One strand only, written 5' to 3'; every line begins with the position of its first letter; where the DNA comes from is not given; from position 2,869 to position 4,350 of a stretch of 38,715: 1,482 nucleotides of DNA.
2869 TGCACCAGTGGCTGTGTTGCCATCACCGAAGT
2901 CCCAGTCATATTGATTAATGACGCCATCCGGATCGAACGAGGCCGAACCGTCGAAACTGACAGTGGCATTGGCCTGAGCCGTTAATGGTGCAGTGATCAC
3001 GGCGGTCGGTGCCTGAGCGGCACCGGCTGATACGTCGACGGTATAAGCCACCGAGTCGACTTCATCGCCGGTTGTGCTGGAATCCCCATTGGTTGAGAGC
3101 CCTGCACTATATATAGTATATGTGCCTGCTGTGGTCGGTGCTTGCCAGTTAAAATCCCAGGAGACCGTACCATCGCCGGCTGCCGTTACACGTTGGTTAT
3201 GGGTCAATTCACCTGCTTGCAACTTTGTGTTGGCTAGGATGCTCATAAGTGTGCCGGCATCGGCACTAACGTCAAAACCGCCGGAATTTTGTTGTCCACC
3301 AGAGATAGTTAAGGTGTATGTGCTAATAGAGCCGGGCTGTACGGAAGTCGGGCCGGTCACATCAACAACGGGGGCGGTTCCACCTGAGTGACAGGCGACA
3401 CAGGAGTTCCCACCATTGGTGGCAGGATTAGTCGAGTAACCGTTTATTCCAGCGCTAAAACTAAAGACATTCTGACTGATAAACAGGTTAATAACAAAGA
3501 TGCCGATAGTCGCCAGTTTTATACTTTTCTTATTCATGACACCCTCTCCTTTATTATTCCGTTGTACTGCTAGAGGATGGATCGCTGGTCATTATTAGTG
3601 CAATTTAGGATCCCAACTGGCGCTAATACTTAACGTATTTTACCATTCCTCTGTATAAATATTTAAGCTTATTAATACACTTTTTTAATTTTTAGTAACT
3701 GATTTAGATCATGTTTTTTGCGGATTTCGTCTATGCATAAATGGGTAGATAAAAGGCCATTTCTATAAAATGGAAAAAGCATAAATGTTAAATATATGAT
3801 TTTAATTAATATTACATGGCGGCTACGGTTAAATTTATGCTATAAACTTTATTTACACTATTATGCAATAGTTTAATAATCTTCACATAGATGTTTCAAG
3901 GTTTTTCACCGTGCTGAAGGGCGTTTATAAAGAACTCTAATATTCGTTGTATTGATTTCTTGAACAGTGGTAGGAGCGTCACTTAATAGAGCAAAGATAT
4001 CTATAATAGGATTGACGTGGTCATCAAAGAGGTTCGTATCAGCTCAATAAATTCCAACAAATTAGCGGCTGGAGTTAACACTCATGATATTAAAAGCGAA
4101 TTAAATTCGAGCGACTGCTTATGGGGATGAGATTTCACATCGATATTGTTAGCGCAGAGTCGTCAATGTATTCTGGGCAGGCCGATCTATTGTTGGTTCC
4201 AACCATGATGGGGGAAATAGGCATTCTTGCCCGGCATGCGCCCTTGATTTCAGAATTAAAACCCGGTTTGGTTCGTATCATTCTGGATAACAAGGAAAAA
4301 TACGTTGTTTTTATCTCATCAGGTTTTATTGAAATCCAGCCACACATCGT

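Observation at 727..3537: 936-aa secreted 'beads-on-a-string' cytochrome: nine CxxCH sites, two PKD domains, poly-Pro linkers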

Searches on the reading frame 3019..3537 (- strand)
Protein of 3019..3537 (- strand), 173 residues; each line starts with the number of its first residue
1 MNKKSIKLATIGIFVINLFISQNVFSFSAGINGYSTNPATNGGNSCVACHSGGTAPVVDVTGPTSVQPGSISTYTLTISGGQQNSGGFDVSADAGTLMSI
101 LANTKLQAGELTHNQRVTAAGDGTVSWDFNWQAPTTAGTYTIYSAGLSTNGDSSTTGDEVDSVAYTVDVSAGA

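Call 27: find_related_loci(query=A1, collection=genome_contigs, flank=10000)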
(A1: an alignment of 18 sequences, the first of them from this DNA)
Query A1 (173 aa) in genome_contigs; peptide patterns used: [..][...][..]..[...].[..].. (x = any residue, [..] = any of these).
252 stretches matched a pattern; 148 encode a relative of the query (tblastn E <= 1e-3); the best 80 are kept; 80 distinct loci.
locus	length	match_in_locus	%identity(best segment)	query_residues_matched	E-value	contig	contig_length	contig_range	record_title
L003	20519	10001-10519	69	1-173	1e-77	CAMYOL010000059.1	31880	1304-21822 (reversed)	MAG: uncultured Ectothiorhodospiraceae bacterium isolate ES_Gamma_064 genome assembly, contig: scaffold_543, whole genom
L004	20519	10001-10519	68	1-173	1e-73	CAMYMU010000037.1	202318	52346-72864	MAG: uncultured Ectothiorhodospiraceae bacterium isolate ES_Gamma_071 genome assembly, contig: scaffold_32, whole genome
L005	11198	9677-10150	66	1-158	6e-69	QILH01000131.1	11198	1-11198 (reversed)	MAG: Gammaproteobacteria bacterium isolate SZUA-24 Ga0063293_10006152, whole genome shotgun sequence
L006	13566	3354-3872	66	1-173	2e-68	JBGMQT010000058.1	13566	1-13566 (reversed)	MAG: Acidiferrobacterales bacterium isolate N04_metabat2_bin.86 NODE_1945_length_13566_cov_15.119976, whole genome shotg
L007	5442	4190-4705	62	1-173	3e-65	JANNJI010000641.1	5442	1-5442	MAG: Gammaproteobacteria bacterium isolate SOY_40_concoct_13 SOY_40_k141_3306784, whole genome shotgun sequence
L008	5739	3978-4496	56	1-173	6e-61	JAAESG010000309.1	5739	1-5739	MAG: Gammaproteobacteria bacterium isolate Ust_6 UstG_CONTIG2048013, whole genome shotgun sequence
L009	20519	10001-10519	58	1-173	1e-57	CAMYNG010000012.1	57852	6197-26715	MAG: uncultured Ectothiorhodospiraceae bacterium isolate ES_Gamma_060 genome assembly, contig: scaffold_234, whole genom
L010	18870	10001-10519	50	1-173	1e-47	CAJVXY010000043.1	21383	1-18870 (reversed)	MAG TPA_asm: uncultured Acidiferrobacteraceae bacterium isolate DRR093004_bin.13_MetaBAT_v2.12.1_MAG genome assembly, co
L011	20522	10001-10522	51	3-171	7e-42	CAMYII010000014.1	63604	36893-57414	MAG: Acidiferrobacterales bacterium isolate ES_Gamma_002 genome assembly, contig: scaffold_136, whole genome shotgun seq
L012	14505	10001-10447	54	25-173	3e-38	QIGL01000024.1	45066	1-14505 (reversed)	MAG: Acidiferrobacteraceae bacterium isolate SZUA-150 Ga0063293_10000951, whole genome shotgun sequence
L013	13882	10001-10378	55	23-150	6e-38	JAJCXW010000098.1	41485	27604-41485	MAG: Acidimicrobiales bacterium isolate OFTM81 OFTM81_97, whole genome shotgun sequence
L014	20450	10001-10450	49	23-171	9e-38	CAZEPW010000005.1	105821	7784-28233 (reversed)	MAG TPA_asm: uncultured Thioalkalispiraceae bacterium isolate SRP128015_co3_248 genome assembly, contig: NODE_61_length_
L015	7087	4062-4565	43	6-170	4e-36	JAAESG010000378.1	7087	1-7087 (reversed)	MAG: Gammaproteobacteria bacterium isolate Ust_6 UstG_CONTIG2587140, whole genome shotgun sequence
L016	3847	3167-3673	44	4-171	2e-35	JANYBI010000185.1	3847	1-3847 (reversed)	MAG: Lentisphaerae bacterium isolate GL140_5_metabat_62_sub GL140_5_k141_1566683, whole genome shotgun sequence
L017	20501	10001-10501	43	4-172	3e-35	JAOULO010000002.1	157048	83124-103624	MAG: Gammaproteobacteria bacterium isolate 8_1_Jan_SF_Bin82 8_1_Jan_SF_Bin82_scaffold_15_c1, whole genome shotgun sequen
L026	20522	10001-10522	42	3-173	3e-30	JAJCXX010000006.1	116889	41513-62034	MAG: Acidimicrobiales bacterium isolate OFTM89 OFTM89_5, whole genome shotgun sequence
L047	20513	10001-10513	31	4-160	2e-12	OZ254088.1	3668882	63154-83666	MAG: Vicingaceae bacterium isolate da3228aa-0750-4a01-a0fc-8973236e3cd2 genome assembly, chromosome: 1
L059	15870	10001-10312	36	44-144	2e-10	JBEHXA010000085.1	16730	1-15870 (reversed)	MAG: Myxococcota bacterium isolate ES1.bin.27 NODE_3095_length_16730_cov_3.816066, whole genome shotgun sequence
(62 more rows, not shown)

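Call 31: predict_structure(alignment_id=A1)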
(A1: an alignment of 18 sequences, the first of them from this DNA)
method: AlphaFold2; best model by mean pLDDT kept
length: 173 residues; sequences in the alignment: 18
mean_pLDDT: 82.3   pTM: 0.72
mean pLDDT of the five models: 82.3, 78.5, 78.3, 77.3, 76.5
residues with pLDDT >= 90: 64; 70-90: 82; 50-70: 18; < 50: 9
segments of 3 or more residues with pLDDT < 50: 22-30
pLDDT, mean of each block of 10 residues (from residue 1): 72 74 41 71 66 88 97 95 85 92 83 83 91 97 90 79 95 84
secondary structure, 60 per line:
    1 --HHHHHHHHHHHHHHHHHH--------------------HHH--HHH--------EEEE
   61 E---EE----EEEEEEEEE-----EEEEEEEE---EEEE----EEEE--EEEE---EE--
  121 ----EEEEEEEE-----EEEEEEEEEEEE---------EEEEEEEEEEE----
elements in order: H3-20 E57-61 E71-79 E85-92 E96-99 E104-107 E110-113 E125-132 E138-149 E159-169

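Call 38: fold_search(model_id=the predicted structure, library=pdb)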
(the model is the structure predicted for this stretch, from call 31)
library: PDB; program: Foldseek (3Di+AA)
matches with E <= 10: 2000; with E <= 0.001: 3
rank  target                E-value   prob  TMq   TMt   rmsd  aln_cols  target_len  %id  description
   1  2ox5_C                5.7e-04  1.00  0.36  0.57   5.0       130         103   13  The SoxYZ complex of Paracoccus pantotrophus (released 2007-05-22)
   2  2jh2_A                6.8e-04  1.00  0.40  0.49   6.1       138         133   10  X-ray crystal structure of a cohesin-like module from Clostridium perfringens (released 2007-11-06)
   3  7ooi_A                9.0e-04  0.99  0.28  0.37   7.8       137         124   12  Anti-EphA1 JD1 VH domain (released 2021-10-06)
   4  8cs9_X                1.2e-03  1.00  0.38  0.11   5.8       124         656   13  Composite reconstruction of Class 1 of the erythrocyte ankyrin-1 complex (released 2022-07-20)
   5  4xed                  1.3e-03  1.00  0.40  0.65   4.1       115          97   15  PKD domain of M14-like peptidase from Thermoplasmatales archaeon SCGC AB-540-F20 (released 2015-05-13)
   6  2oxg_E                1.4e-03  1.00  0.36  0.59   5.1       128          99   13  The SoxYZ Complex of Paracoccus pantotrophus (released 2007-05-22)
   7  5vxj_D                1.4e-03  0.99  0.32  0.44   7.8       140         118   12  2.50 A resolution structure of IpaD from Shigella flexneri in complex with single-domain antibody JMK-E3 (released 2017-08-30)
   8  2w1n                  1.5e-03  1.00  0.46  0.36   4.7       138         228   12  cohesin and fibronectin type-III double module construct from the Clostridium perfringens glycoside hydrolase GH84C (released 2009-02-03)
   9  2ox5_E                1.5e-03  1.00  0.36  0.57   5.1       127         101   12  The SoxYZ complex of Paracoccus pantotrophus (released 2007-05-22)
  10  4nyl_E                1.5e-03  0.98  0.31  0.32   8.3       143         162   14  Crystal structure of adalimumab FAB fragment (released 2014-12-10)
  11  6r7t_A                1.5e-03  0.97  0.26  0.32   7.5       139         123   13  Crystal Structure of human Melanoma-associated antigen B1 (MAGEB1) in complex with nanobody (released 2019-05-01)
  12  7uzs                  1.6e-03  1.00  0.39  0.12   5.6       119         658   10  Protein 4.2 (local refinement from consensus reconstruction of ankyrin complex classes) (released 2022-07-20)
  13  7olz_C                1.6e-03  0.98  0.29  0.36   8.0       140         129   14  Crystal structure of the SARS-CoV-2 RBD with neutralizing-VHHs Re5D06 and Re9F06 (released 2021-08-11)
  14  8csw                  1.7e-03  1.00  0.40  0.12   5.3       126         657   12  Local refinement of protein 4.2 in Class 2 of erythrocyte ankyrin-1 complex (released 2022-07-20)
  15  5vxj_B                1.7e-03  0.99  0.32  0.43   7.2       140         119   12  2.50 A resolution structure of IpaD from Shigella flexneri in complex with single-domain antibody JMK-E3 (released 2017-08-30)
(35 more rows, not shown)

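Call 58: search_protein_families(library=pfam, proteins=[L026:9920-11923:+, L026:11920-13101:+, L026:13168-13947:+, L026:13944-14597:+, L026:14661-15326:+, L026:8219-9697:-, L026:7596-8222:-, L017:9986-13690:+, L017:7190-9586:+, L017:17872-19881:+], max_evalue=0.001)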
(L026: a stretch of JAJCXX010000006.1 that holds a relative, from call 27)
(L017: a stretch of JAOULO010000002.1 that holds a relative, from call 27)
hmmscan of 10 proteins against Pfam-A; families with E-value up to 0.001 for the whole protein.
L026:9920-11923:+ (667 aa): 6 families
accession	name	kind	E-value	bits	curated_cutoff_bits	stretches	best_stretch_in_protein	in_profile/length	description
PF13442.11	Cytochrome_CBB3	-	4.7e-46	155.4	27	3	414-482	1-67/68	Cytochrome C oxidase, cbb3-type, subunit III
PF18911.6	PKD_4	-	6.8e-21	74.6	27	1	202-287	1-81/85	PKD domain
PF00034.26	Cytochrom_C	-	1.7e-18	68.2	21.3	1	511-533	3-25/90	Cytochrome c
PF00801.26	PKD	-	1.9e-14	53.9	23.5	1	215-288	11-79/80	PKD domain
PF22352.2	K319L-like_PKD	-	2.2e-10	40.9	27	1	217-290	10-84/84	K319L-like, PKD domain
PF14522.11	Cytochrome_C7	-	6.8e-05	23.1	24.8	0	70-80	12-22/67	Cytochrome c7 and related cytochrome c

L026:11920-13101:+ (393 aa): 5 families
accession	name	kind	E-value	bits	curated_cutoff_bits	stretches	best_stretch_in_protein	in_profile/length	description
PF13442.11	Cytochrome_CBB3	-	5.3e-28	97.6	27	2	190-255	5-68/68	Cytochrome C oxidase, cbb3-type, subunit III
PF17963.7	Big_9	-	1.1e-18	68.3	23.6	1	56-145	3-89/89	Bacterial Ig domain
PF17803.7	Cadherin_4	-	5e-12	46.6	25.1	1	56-114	13-71/71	Bacterial cadherin-like domain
PF17892.7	Cadherin_5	-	5.8e-12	45.7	26.5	1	56-146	4-97/98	Cadherin-like domain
PF00034.26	Cytochrom_C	-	6.6e-11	43.8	21.3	1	190-219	3-34/90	Cytochrome c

L026:13168-13947:+ (259 aa): 4 families
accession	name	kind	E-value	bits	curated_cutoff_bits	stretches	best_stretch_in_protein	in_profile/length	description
PF13561.12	adh_short_C2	-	2.5e-65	220.8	27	1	18-254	3-236/236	Enoyl-(Acyl carrier protein) reductase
PF00106.31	adh_short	-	1.6e-47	161.9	26.6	1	11-203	2-192/195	short chain dehydrogenase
PF08659.16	KR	-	2.2e-15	57.5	22.6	1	10-173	1-162/180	KR domain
PF01370.27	Epimerase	-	6.1e-06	26.3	20.9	1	13-179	2-161/240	NAD dependent epimerase/dehydratase family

L026:13944-14597:+ (217 aa): 1 family
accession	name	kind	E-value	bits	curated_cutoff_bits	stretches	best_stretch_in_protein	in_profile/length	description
PF03009.23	GDPD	-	0.0001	22.9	23.6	1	92-207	120-244/244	Glycerophosphoryl diester phosphodiesterase family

L026:14661-15326:+ (221 aa): 1 family
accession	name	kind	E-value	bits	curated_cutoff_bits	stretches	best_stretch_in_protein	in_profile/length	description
PF11361.13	DUF3159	-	9.5e-09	35.8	34.2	1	25-198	7-180/188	Protein of unknown function (DUF3159)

L026:8219-9697:- (492 aa): 2 families
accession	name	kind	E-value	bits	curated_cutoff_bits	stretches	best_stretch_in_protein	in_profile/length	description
PF02518.31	HATPase_c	-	1e-07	32.8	26.4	1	404-488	5-110/111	Histidine kinase-, DNA gyrase B-, and HSP90-like ATPase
PF07730.19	HisKA_3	-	8.7e-05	23.4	24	1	298-359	1-64/68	Histidine kinase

L026:7596-8222:- (208 aa): 3 families
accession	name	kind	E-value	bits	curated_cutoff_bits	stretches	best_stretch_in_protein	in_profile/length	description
PF00072.30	Response_reg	-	1.5e-28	99.6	30.2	1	3-115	1-110/111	Response regulator receiver domain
PF00196.25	GerE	-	6.2e-18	64.6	23.5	1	146-200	2-56/57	Bacterial regulatory proteins, luxR family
PF13412.12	HTH_24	-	0.00035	20.5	21.9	1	161-184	17-40/48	Winged helix-turn-helix DNA-binding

L017:9986-13690:+ (1234 aa): 10 families
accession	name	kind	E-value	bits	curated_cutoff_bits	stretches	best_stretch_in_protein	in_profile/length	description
PF13442.11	Cytochrome_CBB3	-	1.2e-70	234.2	27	6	564-628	3-68/68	Cytochrome C oxidase, cbb3-type, subunit III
PF18911.6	PKD_4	-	4e-45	152.2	27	2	247-327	2-83/85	PKD domain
PF00034.26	Cytochrom_C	-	4e-34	118.2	21.3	0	798-840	3-34/90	Cytochrome c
PF00801.26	PKD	-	5.3e-29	100.5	23.5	2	258-324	10-76/80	PKD domain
PF14522.11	Cytochrome_C7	-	1.8e-16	60.1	24.8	0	507-581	12-50/67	Cytochrome c7 and related cytochrome c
PF22352.2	K319L-like_PKD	-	5.5e-15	55.6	27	2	262-329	11-84/84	K319L-like, PKD domain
PF14537.11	Cytochrom_c3_2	-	1e-08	35.9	25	0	1106-1126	18-38/79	Cytochrome c3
PF14495.11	Cytochrom_C550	-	2e-08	34.4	27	0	564-591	26-52/136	Cytochrome c-550 domain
PF22113.1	Mtrc-MtrF_II-IV_dom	-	8.9e-06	25.8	30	0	342-365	116-136/176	Outer membrane cytochrome MtrC/MtrF-like, domains II/IV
PF09699.15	Paired_CXXCH_1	-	3.9e-05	23.7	20.6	0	348-361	8-21/41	Doubled CXXCH motif (Paired_CXXCH_1)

L017:7190-9586:+ (798 aa): 5 families
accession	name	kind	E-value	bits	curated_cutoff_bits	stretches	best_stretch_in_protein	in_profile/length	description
PF09699.15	Paired_CXXCH_1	-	1e-38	131.2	20.6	4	231-264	9-40/41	Doubled CXXCH motif (Paired_CXXCH_1)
PF22113.1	Mtrc-MtrF_II-IV_dom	-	2.7e-25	89.3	30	4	475-677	9-166/176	Outer membrane cytochrome MtrC/MtrF-like, domains II/IV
PF14522.11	Cytochrome_C7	-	1.6e-24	85.9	24.8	0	715-780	2-54/67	Cytochrome c7 and related cytochrome c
PF14537.11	Cytochrom_c3_2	-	3.3e-20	72.8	25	1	229-304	7-70/79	Cytochrome c3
PF02085.21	Cytochrom_CIII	-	5e-09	36.9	22.9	0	286-337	41-91/101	Class III cytochrome C family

L017:17872-19881:+ (669 aa): 4 families
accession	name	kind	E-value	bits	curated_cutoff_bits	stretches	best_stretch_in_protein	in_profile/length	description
PF13432.12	TPR_16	-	4.4e-06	27.5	32.7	1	146-210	2-64/65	Tetratricopeptide repeat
PF07719.23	TPR_2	-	1.4e-05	25.3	27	0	179-209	3-33/34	Tetratricopeptide repeat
PF13428.12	TPR_14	-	6.3e-05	23.7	23.5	0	178-214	2-38/44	Tetratricopeptide repeat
PF13174.12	TPR_6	-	0.00037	21.4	26.3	0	178-210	1-33/33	Tetratricopeptide repeat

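Call 72: search_protein_representatives(alignment_id=A1)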
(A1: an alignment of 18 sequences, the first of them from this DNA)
Query: 18 sequences, 173 profile positions. Proteins with E-value up to 0.001 (for the whole library): 4504; up to 1e-10: 1643; up to 1e-30: 252. The best 150 are listed.
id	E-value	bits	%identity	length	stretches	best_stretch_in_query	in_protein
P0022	1.1e-75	269.2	-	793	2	1-173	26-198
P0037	1.7e-67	242.5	-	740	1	1-173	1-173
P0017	2.3e-64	232.3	-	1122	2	1-173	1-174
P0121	3.0e-63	228.7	-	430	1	4-173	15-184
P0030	2.5e-60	219.2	-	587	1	5-173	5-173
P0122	1.2e-54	200.7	-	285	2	8-172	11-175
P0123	1.7e-54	200.2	-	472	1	10-171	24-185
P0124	1.5e-52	193.9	-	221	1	9-171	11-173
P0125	7.7e-52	191.5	-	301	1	16-173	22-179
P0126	7.7e-52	191.5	-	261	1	9-171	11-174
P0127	9.4e-52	191.3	-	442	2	8-172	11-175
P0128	7.3e-50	185.1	-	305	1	8-172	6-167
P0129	8.1e-50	185.0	-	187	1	12-171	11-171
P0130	9.2e-50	184.8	-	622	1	11-172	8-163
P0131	1.2e-49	184.4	-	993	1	9-171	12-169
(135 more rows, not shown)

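Call 76: search_protein_families(library=ncbifam, proteins=[L026:9920-11923:+, L017:9986-13690:+, L047:9950-10810:+, L059:9473-11290:+], max_evalue=0.00001)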
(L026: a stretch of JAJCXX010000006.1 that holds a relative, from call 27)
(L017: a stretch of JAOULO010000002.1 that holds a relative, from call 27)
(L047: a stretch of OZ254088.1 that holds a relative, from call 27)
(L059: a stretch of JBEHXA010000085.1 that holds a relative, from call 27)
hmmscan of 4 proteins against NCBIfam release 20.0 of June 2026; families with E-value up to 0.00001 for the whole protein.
L026:9920-11923:+ (667 aa): 11 families
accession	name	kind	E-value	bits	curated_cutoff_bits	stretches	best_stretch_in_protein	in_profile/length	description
NF041895.1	choice_anch_V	domain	1.6e-40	138.6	42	1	46-193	2-149/150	choice-of-anchor V domain-containing protein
NF041894.1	MXAN_6652_fam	equivalog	1.5e-35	122.6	200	1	43-211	3-162/203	MXAN_6652 family MXYO-CTERM-anchored protein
NF045773.1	cytochro_C550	exception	3.4e-31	107.6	125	3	413-469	46-104/118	cytochrome c550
NF045774.1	cytochro_C551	exception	1.5e-28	98.9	118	3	411-480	34-103/110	cytochrome c551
TIGR00782.1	ccoP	equivalog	7.1e-26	91.2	179.95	2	334-486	108-281/285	cytochrome-c oxidase, cbb3-type subunit III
NF052248.1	SorU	equivalog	8e-24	83.7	100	2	426-483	12-72/72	SorU family sulfite dehydrogenase c-type cytochrome subunit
NF045930.1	Cytc6PetJCyano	equivalog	2.3e-21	75.8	135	2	408-485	20-104/110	cytochrome c6 PetJ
NF050122.1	bc1_QcrC_actin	exception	4.8e-20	71.9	200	1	410-584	35-217/253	cytochrome bc1 complex diheme cytochrome c subunit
NF011054.0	PRK14486.1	equivalog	1.8e-19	70.3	447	1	407-484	205-288/294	putative bifunctional cbb3-type cytochrome c oxidase subunit II/cytochrome c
TIGR03872.1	cytochrome_MoxG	equivalog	4.5e-09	36.6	147.8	0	414-446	42-74/133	cytochrome c(L), periplasmic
TIGR04494.1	c550_PedF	equivalog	1e-08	35.1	122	0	391-483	26-127/133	cytochrome c-550 PedF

L017:9986-13690:+ (1234 aa): 12 families
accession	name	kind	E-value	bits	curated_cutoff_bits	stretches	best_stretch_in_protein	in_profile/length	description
NF041895.1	choice_anch_V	domain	2.4e-34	118.5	42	1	23-165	2-149/150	choice-of-anchor V domain-containing protein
NF041894.1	MXAN_6652_fam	equivalog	9.1e-31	107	200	1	25-184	8-170/203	MXAN_6652 family MXYO-CTERM-anchored protein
NF045773.1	cytochro_C550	exception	3.1e-25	88.4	125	1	1079-1170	24-116/118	cytochrome c550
TIGR00782.1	ccoP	equivalog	5.9e-22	78.3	179.95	1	545-665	88-229/285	cytochrome-c oxidase, cbb3-type subunit III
NF040606.1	CytoC_perox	subfamily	3.6e-21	76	150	0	179-206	298-325/524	di-heme-cytochrome C peroxidase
NF045774.1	cytochro_C551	exception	1.5e-17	63.5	118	0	1099-1171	32-107/110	cytochrome c551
TIGR03872.1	cytochrome_MoxG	equivalog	8.5e-16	58.3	147.8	0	797-825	45-73/133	cytochrome c(L), periplasmic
NF050122.1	bc1_QcrC_actin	exception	6.1e-14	51.9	200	0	564-662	41-159/253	cytochrome bc1 complex diheme cytochrome c subunit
NF011054.0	PRK14486.1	equivalog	7.5e-14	51.9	447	0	1109-1173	218-290/294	putative bifunctional cbb3-type cytochrome c oxidase subunit II/cytochrome c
TIGR01904.2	GSu_C4xC__C2xCH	domain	1.9e-09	37.1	27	0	788-819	33-64/73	CxxxxCH/CxxCH domain c-type cytochrome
NF045930.1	Cytc6PetJCyano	equivalog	9.6e-09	35.2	135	0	549-627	16-101/110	cytochrome c6 PetJ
TIGR00864.1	PCC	subfamily_domain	1.1e-08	32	1861.4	0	281-323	1088-1129/2700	polycystin cation channel protein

L047:9950-10810:+ (286 aa): 3 families
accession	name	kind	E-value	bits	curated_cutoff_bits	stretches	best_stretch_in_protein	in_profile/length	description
NF041895.1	choice_anch_V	domain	2.3e-27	95.9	42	1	41-190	7-146/150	choice-of-anchor V domain-containing protein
TIGR04183.1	Por_Secre_tail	domain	2.7e-15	56.1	23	1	214-286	1-72/72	T9SS type A sorting domain-containing protein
NF041894.1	MXAN_6652_fam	equivalog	9e-08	31.9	200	1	34-195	8-153/203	MXAN_6652 family MXYO-CTERM-anchored protein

L059:9473-11290:+ (605 aa): 2 families
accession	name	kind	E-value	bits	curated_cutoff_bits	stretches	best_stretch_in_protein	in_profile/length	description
NF041895.1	choice_anch_V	domain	8.8e-28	97.2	42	1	155-293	4-143/150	choice-of-anchor V domain-containing protein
NF041894.1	MXAN_6652_fam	equivalog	1.7e-13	50.6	200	1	160-301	6-153/203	MXAN_6652 family MXYO-CTERM-anchored protein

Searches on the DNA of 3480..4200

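Call 51: search_rna_families(source=window, start=3480, end=4200, threshold=evalue, max_evalue=1)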
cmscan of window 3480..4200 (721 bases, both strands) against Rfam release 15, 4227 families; matches with E-value up to 1: 0.
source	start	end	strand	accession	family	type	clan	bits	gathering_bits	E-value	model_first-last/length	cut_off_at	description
